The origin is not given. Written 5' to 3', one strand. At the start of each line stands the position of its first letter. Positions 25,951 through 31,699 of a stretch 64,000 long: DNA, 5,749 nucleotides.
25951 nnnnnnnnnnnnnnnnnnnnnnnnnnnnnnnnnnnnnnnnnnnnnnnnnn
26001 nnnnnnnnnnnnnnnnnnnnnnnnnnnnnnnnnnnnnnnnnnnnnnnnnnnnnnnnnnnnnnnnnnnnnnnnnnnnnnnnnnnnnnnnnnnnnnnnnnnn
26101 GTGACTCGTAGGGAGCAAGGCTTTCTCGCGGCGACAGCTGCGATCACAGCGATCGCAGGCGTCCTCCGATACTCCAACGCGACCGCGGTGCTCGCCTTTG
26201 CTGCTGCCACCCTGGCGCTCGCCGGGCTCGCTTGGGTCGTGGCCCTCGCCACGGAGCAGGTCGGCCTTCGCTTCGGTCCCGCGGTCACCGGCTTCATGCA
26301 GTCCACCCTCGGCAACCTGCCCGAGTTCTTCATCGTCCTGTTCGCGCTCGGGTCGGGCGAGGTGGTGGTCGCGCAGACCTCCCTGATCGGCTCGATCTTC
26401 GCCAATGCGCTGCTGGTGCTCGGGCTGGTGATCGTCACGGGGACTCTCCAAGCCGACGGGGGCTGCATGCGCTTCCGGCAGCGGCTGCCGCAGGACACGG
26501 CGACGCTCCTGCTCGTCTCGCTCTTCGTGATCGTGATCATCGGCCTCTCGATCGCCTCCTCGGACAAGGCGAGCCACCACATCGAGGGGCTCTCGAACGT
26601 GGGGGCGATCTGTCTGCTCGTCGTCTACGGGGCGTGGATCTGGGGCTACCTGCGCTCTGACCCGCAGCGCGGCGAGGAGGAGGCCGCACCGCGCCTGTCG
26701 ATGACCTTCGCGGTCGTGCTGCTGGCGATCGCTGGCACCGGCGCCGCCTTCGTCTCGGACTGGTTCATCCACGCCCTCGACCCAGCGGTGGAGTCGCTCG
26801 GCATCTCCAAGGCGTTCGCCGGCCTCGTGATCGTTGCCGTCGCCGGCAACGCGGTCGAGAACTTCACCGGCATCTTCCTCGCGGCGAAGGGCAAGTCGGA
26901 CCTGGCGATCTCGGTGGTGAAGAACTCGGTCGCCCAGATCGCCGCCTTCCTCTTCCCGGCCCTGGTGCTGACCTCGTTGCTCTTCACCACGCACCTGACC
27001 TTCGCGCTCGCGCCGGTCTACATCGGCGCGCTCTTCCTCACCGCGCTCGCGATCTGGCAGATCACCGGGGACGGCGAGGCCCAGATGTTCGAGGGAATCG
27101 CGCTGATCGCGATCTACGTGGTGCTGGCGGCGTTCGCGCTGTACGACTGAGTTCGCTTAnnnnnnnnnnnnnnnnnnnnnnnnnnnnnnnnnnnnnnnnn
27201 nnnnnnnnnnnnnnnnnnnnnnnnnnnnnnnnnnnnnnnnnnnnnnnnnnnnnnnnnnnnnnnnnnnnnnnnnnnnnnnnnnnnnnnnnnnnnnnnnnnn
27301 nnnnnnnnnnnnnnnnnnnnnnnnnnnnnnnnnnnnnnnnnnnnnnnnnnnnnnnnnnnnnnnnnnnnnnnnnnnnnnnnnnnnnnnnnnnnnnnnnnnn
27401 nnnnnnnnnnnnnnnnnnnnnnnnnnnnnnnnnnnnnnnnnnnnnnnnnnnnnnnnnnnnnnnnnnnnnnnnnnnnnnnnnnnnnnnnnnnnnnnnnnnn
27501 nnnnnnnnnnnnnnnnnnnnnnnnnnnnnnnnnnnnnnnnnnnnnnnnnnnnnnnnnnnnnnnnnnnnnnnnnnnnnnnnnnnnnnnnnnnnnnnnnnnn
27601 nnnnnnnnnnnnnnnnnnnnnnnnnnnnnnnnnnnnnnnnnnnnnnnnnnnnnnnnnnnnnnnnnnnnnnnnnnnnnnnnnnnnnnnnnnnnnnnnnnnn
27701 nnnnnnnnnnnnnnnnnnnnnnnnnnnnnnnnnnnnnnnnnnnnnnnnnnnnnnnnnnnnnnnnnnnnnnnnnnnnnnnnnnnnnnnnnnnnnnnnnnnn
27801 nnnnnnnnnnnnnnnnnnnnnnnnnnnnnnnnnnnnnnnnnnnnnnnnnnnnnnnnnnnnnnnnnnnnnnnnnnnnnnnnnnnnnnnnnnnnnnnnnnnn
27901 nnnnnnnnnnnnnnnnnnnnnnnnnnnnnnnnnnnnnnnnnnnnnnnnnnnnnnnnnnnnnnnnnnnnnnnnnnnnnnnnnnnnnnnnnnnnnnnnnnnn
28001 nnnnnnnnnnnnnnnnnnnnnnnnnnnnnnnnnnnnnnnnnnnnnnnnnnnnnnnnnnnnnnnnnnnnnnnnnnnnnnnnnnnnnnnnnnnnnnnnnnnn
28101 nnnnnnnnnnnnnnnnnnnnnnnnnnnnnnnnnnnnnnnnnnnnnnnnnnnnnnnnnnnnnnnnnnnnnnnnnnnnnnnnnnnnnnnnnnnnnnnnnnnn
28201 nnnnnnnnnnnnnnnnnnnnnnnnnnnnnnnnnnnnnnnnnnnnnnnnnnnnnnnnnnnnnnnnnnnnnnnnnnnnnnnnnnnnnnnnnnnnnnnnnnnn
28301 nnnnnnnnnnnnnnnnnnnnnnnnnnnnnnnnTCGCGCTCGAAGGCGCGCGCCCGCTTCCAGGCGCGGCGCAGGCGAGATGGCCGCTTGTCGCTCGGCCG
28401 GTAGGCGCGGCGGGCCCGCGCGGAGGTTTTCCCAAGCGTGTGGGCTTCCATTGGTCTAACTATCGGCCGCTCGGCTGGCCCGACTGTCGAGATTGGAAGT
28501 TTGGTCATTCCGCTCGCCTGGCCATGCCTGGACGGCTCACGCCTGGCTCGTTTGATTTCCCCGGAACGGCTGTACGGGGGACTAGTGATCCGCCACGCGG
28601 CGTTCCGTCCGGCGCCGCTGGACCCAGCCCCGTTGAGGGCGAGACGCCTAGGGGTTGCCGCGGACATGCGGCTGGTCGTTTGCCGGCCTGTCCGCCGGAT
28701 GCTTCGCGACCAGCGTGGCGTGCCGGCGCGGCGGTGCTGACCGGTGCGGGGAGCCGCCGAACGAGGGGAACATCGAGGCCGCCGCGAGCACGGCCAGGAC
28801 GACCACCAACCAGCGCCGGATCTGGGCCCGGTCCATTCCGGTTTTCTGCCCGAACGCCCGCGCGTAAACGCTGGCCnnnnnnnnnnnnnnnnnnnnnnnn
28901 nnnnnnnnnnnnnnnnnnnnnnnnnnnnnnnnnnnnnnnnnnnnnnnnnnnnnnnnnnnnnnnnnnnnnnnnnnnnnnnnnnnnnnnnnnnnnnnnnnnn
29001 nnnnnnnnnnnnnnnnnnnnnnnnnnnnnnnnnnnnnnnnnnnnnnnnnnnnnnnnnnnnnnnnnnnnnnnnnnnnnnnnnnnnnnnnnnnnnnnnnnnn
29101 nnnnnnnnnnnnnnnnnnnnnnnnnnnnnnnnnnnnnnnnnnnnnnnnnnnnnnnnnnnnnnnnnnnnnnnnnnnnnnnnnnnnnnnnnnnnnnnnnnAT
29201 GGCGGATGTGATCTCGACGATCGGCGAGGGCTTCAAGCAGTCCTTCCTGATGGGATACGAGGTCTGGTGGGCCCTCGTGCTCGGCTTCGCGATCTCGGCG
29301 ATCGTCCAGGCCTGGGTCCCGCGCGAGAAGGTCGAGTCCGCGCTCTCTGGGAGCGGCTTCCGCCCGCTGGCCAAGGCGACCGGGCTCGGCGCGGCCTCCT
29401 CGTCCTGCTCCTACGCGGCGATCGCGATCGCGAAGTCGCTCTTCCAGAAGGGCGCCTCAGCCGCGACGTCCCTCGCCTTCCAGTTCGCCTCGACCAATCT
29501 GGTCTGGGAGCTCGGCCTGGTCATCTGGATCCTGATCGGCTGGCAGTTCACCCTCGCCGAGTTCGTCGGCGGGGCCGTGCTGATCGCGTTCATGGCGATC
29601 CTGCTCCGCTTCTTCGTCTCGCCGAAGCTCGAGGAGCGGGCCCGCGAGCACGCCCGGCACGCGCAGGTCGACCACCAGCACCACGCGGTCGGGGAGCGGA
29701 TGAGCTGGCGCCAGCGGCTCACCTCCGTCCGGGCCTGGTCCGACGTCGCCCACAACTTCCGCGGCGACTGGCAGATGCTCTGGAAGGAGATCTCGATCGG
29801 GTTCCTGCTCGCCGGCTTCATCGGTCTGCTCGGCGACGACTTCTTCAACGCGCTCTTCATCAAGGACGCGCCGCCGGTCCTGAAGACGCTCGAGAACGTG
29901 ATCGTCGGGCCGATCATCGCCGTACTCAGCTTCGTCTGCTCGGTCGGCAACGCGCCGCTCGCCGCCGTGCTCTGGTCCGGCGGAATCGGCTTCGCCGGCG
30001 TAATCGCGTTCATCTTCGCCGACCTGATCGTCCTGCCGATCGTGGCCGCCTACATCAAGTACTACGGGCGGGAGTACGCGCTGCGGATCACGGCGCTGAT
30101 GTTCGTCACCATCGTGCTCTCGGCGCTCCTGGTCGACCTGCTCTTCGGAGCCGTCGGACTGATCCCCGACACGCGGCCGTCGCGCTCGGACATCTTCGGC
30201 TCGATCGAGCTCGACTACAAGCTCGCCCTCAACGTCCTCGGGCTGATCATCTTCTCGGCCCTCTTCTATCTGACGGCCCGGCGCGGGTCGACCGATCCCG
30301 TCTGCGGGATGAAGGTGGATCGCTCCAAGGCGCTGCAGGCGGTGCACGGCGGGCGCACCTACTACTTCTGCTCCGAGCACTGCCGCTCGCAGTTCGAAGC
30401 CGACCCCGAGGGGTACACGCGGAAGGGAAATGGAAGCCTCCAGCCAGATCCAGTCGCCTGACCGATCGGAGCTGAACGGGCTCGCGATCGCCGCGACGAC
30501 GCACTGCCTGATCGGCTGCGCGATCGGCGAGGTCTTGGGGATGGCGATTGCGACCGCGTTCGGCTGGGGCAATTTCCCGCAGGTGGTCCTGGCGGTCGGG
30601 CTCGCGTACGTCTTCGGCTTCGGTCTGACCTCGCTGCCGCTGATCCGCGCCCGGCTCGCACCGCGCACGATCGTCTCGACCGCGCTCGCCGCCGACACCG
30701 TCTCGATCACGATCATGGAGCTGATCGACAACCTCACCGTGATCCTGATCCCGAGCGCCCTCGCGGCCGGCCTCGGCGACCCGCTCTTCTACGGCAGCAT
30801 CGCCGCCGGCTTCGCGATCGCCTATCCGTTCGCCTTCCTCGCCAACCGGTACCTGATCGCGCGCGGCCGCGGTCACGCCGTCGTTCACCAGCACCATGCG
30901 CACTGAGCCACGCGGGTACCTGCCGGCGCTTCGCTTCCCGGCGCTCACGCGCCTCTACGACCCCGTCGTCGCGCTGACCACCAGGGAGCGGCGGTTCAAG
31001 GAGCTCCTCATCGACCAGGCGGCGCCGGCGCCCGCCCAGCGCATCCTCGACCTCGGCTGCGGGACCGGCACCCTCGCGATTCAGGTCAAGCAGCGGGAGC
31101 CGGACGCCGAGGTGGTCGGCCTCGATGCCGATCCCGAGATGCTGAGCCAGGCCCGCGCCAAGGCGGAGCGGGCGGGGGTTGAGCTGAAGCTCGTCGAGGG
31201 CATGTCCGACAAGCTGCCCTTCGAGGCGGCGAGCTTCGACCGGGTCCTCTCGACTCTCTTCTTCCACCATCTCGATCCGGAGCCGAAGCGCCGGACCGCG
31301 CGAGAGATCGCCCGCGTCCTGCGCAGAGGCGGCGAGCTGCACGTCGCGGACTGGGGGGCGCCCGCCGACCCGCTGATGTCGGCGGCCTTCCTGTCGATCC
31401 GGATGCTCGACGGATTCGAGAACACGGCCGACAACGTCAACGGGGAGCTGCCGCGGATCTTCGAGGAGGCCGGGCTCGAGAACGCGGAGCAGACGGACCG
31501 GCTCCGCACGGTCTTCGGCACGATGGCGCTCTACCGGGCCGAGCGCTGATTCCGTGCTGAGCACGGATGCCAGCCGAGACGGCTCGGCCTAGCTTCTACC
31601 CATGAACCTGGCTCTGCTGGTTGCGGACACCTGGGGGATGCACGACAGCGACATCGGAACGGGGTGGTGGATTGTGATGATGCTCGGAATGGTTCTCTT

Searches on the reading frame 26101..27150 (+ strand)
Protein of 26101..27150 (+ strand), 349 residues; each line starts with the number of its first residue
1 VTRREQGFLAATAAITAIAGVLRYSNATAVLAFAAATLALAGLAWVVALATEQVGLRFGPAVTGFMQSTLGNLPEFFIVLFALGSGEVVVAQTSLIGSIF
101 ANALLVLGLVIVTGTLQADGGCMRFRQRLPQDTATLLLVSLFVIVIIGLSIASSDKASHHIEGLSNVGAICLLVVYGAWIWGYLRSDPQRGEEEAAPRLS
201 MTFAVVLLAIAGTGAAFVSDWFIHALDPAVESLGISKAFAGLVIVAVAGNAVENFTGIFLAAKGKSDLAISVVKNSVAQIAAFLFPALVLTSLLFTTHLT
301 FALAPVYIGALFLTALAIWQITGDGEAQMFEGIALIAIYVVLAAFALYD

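Call 3: search_protein_families(library=pfam, proteins=[window:26101-27150:+], max_evalue=0.01)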
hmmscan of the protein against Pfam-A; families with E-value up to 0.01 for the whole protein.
window:26101-27150:+ (349 aa): 1 family
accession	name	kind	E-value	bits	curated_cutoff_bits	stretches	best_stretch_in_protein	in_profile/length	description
PF01699.29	Na_Ca_ex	-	1e-23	84.4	24.9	2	204-347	2-150/151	Sodium/calcium exchanger protein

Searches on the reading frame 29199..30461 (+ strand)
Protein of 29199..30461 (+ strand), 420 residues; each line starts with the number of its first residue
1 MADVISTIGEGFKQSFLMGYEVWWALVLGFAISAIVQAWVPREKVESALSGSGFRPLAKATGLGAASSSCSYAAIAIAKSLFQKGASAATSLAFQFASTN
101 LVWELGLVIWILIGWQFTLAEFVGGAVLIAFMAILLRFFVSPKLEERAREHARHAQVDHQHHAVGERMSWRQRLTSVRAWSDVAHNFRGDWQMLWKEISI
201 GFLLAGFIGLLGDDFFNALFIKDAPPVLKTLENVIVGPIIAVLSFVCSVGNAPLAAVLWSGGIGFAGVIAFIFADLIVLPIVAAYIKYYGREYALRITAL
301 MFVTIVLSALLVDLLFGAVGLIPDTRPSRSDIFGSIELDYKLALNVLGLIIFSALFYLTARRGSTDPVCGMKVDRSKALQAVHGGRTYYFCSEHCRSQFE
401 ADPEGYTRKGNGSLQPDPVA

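Call 3: search_protein_families(library=pfam, proteins=[window:29199-30461:+], max_evalue=0.01)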
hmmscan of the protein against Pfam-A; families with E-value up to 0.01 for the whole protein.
window:29199-30461:+ (420 aa): 3 families
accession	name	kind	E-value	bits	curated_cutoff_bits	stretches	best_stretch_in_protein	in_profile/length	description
PF03773.19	ArsP_1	-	5.7e-57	193.6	32.3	1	19-312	13-292/294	Predicted permease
PF04945.19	YHS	-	1e-13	51.4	30.3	1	365-407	2-44/47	YHS domain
PF24273.1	TRASH_HVO_1752_C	-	0.0033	18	27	1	368-401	6-38/47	HVO_1752, C-terminal TRASH domain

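Call 4: search_protein_families(library=ncbifam, proteins=[window:29199-30461:+], max_evalue=0.01)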
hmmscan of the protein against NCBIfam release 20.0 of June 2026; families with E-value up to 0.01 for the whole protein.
window:29199-30461:+ (420 aa): 2 families
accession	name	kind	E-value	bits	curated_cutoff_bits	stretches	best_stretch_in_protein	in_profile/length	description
NF033936.1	CuZnOut_SO0444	equivalog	1.7e-13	50.4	300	1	26-317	12-314/351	SO_0444 family Cu/Zn efflux transporter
NF040736.1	efflux_SaoE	equivalog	1.7e-12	47.2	325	1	17-307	15-285/352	efflux transporter SaoE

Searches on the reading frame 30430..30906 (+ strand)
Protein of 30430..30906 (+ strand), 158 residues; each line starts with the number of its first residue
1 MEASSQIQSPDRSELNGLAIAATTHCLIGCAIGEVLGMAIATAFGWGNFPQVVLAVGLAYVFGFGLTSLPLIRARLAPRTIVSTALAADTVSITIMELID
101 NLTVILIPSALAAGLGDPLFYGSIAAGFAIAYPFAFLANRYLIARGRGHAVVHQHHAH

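Call 3: search_protein_families(library=pfam, proteins=[window:30430-30906:+], max_evalue=0.01)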
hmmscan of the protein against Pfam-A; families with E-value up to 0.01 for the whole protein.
window:30430-30906:+ (158 aa): 1 family
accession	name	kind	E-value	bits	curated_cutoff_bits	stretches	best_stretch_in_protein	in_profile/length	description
PF14342.11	DUF4396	-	3.1e-30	105.8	27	1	19-147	5-140/141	Domain of unknown function (DUF4396)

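Call 4: search_protein_families(library=ncbifam, proteins=[window:30430-30906:+], max_evalue=0.01)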
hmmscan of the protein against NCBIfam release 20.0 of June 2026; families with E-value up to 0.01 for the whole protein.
window:30430-30906:+ (158 aa): 0 families

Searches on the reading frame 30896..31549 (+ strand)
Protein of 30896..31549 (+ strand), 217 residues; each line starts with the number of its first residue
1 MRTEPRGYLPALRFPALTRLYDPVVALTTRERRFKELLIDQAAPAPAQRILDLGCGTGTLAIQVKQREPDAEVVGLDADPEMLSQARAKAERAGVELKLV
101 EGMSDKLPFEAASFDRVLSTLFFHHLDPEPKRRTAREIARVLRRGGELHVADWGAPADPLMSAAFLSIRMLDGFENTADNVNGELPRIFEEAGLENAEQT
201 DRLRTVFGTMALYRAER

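Call 3: search_protein_families(library=pfam, proteins=[window:30896-31549:+], max_evalue=0.01)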
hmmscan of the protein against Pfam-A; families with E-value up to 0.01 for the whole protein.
window:30896-31549:+ (217 aa): 18 families
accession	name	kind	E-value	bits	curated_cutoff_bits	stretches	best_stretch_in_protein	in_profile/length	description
PF13649.12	Methyltransf_25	-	2e-26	92.9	27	1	50-146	1-97/97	Methyltransferase domain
PF08241.18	Methyltransf_11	-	3.2e-23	82.6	21.2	1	51-148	1-93/95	Methyltransferase domain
PF13847.12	Methyltransf_31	-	5.2e-19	68.8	27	1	47-154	4-113/145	Methyltransferase domain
PF01209.24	Ubie_methyltran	-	1.1e-17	64.6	20.1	1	30-165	31-166/233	ubiE/COQ5 methyltransferase family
PF08242.18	Methyltransf_12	-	6.2e-17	62.6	30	1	51-148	1-98/98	Methyltransferase domain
PF05175.20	MTS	-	1.8e-12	47.6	23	1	37-170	22-159/170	Methyltransferase small domain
PF13489.12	Methyltransf_23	-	8.6e-11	42.3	27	1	30-198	5-163/164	Methyltransferase domain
PF02390.23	Methyltransf_4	-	3.7e-07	30.2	24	1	49-151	4-116/173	Putative methyltransferase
PF02353.26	CMAS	-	1.7e-06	28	27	1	37-150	53-164/273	Mycolic acid cyclopropane synthetase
PF01170.24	UPF0020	-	1.1e-05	25.6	22.3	1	47-119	29-127/197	RMKL-like, methyltransferase domain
PF24675.1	NpmA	-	1.5e-05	24.9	60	1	47-92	24-69/214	16S rRNA (adenine(1408)-N(1))-methyltransferase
PF06325.19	PrmA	-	1.8e-05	24.8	22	1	46-119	161-232/296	Ribosomal protein L11 methyltransferase (PrmA)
PF13679.12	Methyltransf_32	-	3.3e-05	24.3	27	1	39-98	17-83/143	Methyltransferase domain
PF00891.24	Methyltransf_2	-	0.00077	19.3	22.3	1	44-159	60-173/210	O-methyltransferase domain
PF01739.24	CheR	-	0.0019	18.1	27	0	36-88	21-82/195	CheR methyltransferase, SAM binding domain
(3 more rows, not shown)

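Call 65: search_solved_structures(query=window:30896-31546:+, max_evalue=0.00001)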
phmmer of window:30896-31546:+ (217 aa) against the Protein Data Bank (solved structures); distinct sequences matched with E-value up to 0.00001: 48.
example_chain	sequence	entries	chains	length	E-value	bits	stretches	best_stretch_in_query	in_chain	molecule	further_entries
3mgg_A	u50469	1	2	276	4.4e-15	59.2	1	29-152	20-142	Methyltransferase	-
3bus_A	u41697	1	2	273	1.2e-14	57.8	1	46-155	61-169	Methyltransferase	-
1xxl_A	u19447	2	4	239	2.1e-14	57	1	37-163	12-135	YcgJ protein | ycgJ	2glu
9fcy_A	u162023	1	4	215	4.2e-14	56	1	41-148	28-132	SAM-dependent methyltransferase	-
9fcd_A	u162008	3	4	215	4.2e-14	56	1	41-148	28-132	SAM-dependent methyltransferase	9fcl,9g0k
9fd3_A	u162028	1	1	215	4.2e-14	56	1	41-148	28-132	SAM-dependent methyltransferase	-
9fce_A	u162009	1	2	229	8.2e-14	55.1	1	42-148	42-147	SAM dependent methyltransferase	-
9fcx_A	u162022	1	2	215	3.9e-13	52.9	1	41-148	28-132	SAM-dependent methyltransferase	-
9fcs_A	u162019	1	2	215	3.9e-13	52.9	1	41-148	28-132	SAM-dependent methyltransferase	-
8zc8_A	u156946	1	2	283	4.9e-13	52.5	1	25-178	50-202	MitM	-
21zq_A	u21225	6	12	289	5.2e-13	52.5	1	25-178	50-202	MitM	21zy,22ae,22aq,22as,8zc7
9fcq_A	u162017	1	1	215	1.1e-12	51.4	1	41-148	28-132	SAM-dependent methyltransferase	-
9fcu_A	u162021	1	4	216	1.1e-12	51.4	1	41-148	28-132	SAM-dependent methyltransferase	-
6uv6_A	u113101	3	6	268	7.3e-12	48.7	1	29-153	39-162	D-glucose O-methyltransferase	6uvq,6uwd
6uak_A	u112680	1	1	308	2.8e-11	46.8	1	48-148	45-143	SAM dependent methyltransferase LahSB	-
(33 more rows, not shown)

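Call 66: search_protein_families(library=ncbifam, proteins=[window:30896-31546:+], max_evalue=0.001)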
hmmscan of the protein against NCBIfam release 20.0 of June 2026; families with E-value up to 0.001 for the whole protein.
window:30896-31546:+ (217 aa): 72 families (the best 25 are shown)
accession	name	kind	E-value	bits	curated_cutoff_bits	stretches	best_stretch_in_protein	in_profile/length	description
NF043040.1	corrin_prot_MT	hypoth_equivalog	1e-28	100.3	180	1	21-171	15-168/216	corrinoid protein-associated methyltransferase CpaM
TIGR01934.1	MenG_MenH_UbiE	subfamily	3.9e-19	68.8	158.35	1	31-162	24-153/223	ubiquinone/menaquinone biosynthesis methyltransferase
NF045667.1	MTase_DVU1556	equivalog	1.3e-18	67.2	155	1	38-157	14-126/213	DVU_1556 family methyltransferase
NF001244.0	PRK00216.1-5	equivalog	5.7e-17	61.8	216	1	32-163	34-166/236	bifunctional demethylmenaquinone methyltransferase/2-methoxy-6-polyprenyl-1,4-benzoquinol methylase UbiE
NF041537.1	ArsM_AhpD_UU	exception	3e-15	55.9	510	1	46-152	76-182/345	arsenite methyltransferase/AhpD domain selenoprotein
NF047649.1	MTase_UXPK_star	exception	3.9e-15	55.6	460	1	46-152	77-183/283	methyltransferase/UXPK-star double selenoprotein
NF004851.0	PRK06202.1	equivalog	7.1e-15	55.1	243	1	45-144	59-160/237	hypothetical protein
NF052510.1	methyltran_MpqE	exception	1.7e-14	53.8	335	1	30-162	30-163/234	methyl-plastoquinone biosynthesis methyltransferase MpqE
TIGR02072.1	BioC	equivalog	2.1e-14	53.9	184.95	1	45-154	33-136/244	malonyl-ACP O-methyltransferase BioC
NF001242.0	PRK00216.1-3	equivalog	7.4e-14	51.8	351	1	31-154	53-179/258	bifunctional demethylmenaquinone methyltransferase/2-methoxy-6-polyprenyl-1,4-benzoquinol methylase UbiE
NF008823.0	PRK11873.1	subfamily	9.1e-14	51.6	263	1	46-152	77-183/272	arsenite methyltransferase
NF001241.0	PRK00216.1-2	equivalog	1.5e-13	50.9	327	1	28-166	33-163/231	demethylmenaquinone methyltransferase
NF001240.0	PRK00216.1-1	equivalog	5.2e-13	48.6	378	1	31-165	48-183/251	bifunctional demethylmenaquinone methyltransferase/2-methoxy-6-polyprenyl-1,4-benzoquinol methylase UbiE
NF041536.1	ArsM_DUF2284_UU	exception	6.2e-13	47.9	575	1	48-152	78-182/459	arsenite methyltransferase/DUF2284 domain selenoprotein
NF010703.0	PRK14103.1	equivalog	2.5e-12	46.7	320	1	29-90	13-73/256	trans-aconitate 2-methyltransferase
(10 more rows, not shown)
